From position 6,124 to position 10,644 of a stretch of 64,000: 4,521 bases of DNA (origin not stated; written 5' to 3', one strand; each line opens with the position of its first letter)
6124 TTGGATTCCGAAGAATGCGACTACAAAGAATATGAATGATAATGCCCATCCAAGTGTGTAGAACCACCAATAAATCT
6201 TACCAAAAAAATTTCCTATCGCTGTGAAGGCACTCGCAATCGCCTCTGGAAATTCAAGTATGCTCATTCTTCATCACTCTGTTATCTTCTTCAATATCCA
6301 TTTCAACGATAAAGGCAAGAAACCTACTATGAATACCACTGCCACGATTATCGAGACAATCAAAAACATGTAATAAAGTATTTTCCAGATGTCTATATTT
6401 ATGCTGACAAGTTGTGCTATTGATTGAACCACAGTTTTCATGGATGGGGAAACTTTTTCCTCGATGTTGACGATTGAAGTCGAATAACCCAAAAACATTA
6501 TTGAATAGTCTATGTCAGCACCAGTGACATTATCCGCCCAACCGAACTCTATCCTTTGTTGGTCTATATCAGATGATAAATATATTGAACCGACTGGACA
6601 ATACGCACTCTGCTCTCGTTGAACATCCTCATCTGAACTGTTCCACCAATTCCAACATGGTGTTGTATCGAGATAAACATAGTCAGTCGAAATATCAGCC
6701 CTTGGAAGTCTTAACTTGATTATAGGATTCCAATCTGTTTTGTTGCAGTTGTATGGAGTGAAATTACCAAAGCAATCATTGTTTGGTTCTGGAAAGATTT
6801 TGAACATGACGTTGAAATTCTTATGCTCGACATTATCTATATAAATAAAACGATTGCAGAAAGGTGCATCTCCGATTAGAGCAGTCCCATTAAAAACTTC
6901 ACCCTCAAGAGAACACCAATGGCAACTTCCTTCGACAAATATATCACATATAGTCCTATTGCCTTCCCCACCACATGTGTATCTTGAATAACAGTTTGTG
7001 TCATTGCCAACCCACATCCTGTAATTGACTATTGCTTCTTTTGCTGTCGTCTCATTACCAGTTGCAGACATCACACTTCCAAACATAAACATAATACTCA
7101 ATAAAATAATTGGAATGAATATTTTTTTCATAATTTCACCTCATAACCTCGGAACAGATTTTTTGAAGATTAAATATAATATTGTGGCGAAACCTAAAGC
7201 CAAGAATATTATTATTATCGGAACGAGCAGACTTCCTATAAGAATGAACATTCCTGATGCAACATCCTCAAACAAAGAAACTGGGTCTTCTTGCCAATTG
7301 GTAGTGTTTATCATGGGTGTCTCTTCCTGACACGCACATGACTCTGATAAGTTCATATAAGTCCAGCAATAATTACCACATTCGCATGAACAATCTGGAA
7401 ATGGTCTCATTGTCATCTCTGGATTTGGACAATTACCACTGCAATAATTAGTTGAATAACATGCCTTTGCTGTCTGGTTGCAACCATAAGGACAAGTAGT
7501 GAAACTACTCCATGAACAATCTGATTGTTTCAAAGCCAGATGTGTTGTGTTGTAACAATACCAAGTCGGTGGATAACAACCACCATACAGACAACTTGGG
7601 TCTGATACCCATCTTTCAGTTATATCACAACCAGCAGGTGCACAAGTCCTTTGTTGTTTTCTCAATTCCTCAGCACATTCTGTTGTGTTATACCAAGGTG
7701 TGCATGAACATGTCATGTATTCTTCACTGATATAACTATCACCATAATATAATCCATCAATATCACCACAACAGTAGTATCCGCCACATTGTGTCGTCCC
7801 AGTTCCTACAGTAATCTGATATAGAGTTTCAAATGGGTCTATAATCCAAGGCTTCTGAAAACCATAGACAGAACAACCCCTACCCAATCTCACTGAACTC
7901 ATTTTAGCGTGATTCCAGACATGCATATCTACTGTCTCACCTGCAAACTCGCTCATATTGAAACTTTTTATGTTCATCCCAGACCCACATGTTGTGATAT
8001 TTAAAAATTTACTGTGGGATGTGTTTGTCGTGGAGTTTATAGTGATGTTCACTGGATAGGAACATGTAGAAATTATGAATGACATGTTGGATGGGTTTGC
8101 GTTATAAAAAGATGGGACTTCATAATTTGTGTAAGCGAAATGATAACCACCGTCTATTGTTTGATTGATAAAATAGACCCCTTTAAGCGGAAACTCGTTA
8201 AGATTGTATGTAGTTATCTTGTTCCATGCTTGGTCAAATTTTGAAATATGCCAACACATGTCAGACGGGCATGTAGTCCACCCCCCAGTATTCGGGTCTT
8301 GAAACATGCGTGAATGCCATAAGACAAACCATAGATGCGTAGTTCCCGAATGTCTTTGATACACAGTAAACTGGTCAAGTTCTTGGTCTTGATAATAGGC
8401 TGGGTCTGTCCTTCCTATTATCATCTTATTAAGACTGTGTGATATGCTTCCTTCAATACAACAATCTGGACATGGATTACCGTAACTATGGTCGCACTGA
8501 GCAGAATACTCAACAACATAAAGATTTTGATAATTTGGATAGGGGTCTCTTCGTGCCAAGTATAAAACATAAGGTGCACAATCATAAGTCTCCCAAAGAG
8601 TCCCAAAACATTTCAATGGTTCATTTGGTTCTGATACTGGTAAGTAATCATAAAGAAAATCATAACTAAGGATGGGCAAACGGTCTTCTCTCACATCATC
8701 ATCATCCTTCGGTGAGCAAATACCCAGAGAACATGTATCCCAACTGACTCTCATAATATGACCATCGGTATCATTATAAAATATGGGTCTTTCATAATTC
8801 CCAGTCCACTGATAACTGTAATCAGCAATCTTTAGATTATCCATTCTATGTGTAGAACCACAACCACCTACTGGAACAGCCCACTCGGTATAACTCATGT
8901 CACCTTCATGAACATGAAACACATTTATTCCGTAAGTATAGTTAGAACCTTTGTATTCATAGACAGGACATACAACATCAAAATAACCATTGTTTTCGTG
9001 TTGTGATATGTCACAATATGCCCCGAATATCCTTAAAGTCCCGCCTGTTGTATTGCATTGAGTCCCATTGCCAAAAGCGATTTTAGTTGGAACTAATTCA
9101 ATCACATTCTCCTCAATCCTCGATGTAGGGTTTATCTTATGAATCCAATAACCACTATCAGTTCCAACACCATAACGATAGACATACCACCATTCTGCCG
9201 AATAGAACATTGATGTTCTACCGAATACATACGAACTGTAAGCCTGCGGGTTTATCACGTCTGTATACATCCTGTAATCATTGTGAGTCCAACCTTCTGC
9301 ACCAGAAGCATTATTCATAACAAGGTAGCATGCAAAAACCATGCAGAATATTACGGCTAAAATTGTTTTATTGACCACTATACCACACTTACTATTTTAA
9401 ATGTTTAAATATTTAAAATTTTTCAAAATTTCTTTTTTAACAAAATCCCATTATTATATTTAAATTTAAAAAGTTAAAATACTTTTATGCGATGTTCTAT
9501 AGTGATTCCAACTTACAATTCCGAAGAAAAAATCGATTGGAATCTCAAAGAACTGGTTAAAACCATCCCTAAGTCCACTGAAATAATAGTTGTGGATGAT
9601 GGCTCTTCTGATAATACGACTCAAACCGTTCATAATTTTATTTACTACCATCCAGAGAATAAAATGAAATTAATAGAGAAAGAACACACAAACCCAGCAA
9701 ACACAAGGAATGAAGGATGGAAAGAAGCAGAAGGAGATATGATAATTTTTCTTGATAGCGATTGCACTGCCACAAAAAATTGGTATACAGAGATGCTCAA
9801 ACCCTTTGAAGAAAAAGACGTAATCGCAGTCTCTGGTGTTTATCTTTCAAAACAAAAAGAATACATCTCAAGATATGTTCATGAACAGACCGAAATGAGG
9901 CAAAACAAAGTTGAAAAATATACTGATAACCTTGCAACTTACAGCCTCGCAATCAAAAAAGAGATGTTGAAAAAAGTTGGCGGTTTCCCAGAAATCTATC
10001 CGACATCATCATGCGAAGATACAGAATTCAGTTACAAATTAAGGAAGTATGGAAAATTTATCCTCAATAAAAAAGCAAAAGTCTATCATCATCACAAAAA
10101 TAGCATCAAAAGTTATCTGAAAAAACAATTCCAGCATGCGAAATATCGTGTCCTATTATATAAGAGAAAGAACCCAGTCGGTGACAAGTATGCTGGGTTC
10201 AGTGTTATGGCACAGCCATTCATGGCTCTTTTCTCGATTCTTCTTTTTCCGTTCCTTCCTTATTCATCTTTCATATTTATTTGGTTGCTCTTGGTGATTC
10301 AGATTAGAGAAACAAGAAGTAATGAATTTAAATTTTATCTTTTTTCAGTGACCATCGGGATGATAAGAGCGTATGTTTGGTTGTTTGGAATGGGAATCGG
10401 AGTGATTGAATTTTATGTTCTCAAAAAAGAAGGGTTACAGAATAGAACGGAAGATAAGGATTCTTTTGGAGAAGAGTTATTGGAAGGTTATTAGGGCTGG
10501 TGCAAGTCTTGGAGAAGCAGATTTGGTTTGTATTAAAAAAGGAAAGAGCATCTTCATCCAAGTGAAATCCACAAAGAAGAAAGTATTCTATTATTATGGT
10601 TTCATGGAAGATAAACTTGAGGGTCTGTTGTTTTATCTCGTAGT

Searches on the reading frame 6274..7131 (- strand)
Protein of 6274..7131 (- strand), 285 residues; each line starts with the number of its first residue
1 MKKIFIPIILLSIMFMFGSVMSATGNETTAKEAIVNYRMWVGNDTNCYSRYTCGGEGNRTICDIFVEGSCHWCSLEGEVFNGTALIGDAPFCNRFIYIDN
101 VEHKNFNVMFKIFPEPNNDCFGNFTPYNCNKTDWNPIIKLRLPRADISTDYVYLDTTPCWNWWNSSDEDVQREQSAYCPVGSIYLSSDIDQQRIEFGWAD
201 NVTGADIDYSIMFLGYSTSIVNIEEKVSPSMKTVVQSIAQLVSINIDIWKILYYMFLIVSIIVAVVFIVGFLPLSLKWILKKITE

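Call 17: search_protein_families(library=pfam, proteins=[window:6274-7131:-], max_evalue=0.01)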
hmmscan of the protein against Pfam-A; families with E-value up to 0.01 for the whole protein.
window:6274-7131:- (285 aa): 0 families

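Call 48: find_encoding_contigs(protein=window:6274-7131:-, flank=10000, max_places=4)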
Protein window:6274-7131:- (285 aa): 2 contigs read that carry it; 1 place shown.
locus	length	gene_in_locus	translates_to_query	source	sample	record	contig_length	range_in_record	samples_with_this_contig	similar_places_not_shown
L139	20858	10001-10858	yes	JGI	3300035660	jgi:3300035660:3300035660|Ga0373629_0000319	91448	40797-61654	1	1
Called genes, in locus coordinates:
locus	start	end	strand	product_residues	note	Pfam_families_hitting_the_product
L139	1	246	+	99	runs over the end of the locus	-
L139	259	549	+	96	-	-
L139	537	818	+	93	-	-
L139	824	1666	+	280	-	PF00705:PCNA_N, PF02144:Rad1, PF02747:PCNA_C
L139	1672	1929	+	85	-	PF22811:Zn_ribbon_NrdR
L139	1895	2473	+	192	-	PF03104:DNA_pol_B_exo1 (faint), PF13482:RNase_H_2, PF10108:DNA_pol_B_exo2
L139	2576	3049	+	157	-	-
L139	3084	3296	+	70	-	-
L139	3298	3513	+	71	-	PF00125:Histone, PF00808:CBFD_NFYB_HMF (weak)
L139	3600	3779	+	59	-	-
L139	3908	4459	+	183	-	-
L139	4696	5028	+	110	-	-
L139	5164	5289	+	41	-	-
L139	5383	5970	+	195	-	-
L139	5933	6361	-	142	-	-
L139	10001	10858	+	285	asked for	-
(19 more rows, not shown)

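Call 71: search_protein_families(library=phrogs, proteins=[window:6274-7131:-], max_evalue=0.05)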
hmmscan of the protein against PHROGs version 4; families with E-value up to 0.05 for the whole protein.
window:6274-7131:- (285 aa): 0 families

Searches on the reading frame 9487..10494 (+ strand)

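Call 17: search_protein_families(library=pfam, proteins=[window:9487-10494:+], max_evalue=0.01)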
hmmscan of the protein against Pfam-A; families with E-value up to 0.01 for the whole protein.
window:9487-10494:+ (335 aa): 5 families
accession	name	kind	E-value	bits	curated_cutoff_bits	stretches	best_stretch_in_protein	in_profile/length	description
PF00535.33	Glycos_transf_2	-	3.7e-27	95.7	23.3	1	4-145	1-147/168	Glycosyl transferase family 2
PF10111.15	Glyco_tranf_2_2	-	2.1e-19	70.5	27.3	1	4-210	1-225/276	Glycosyltransferase like family 2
PF13641.12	Glyco_tranf_2_3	-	5.1e-09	36.9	27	1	2-213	2-223/230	Glycosyltransferase like family 2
PF13506.12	Glyco_transf_21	-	7e-09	35.8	21.7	1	69-217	16-172/174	Glycosyl transferase family 21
PF13632.12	Glyco_trans_2_3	-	0.0013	19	27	1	151-270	74-189/198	Glycosyl transferase family group 2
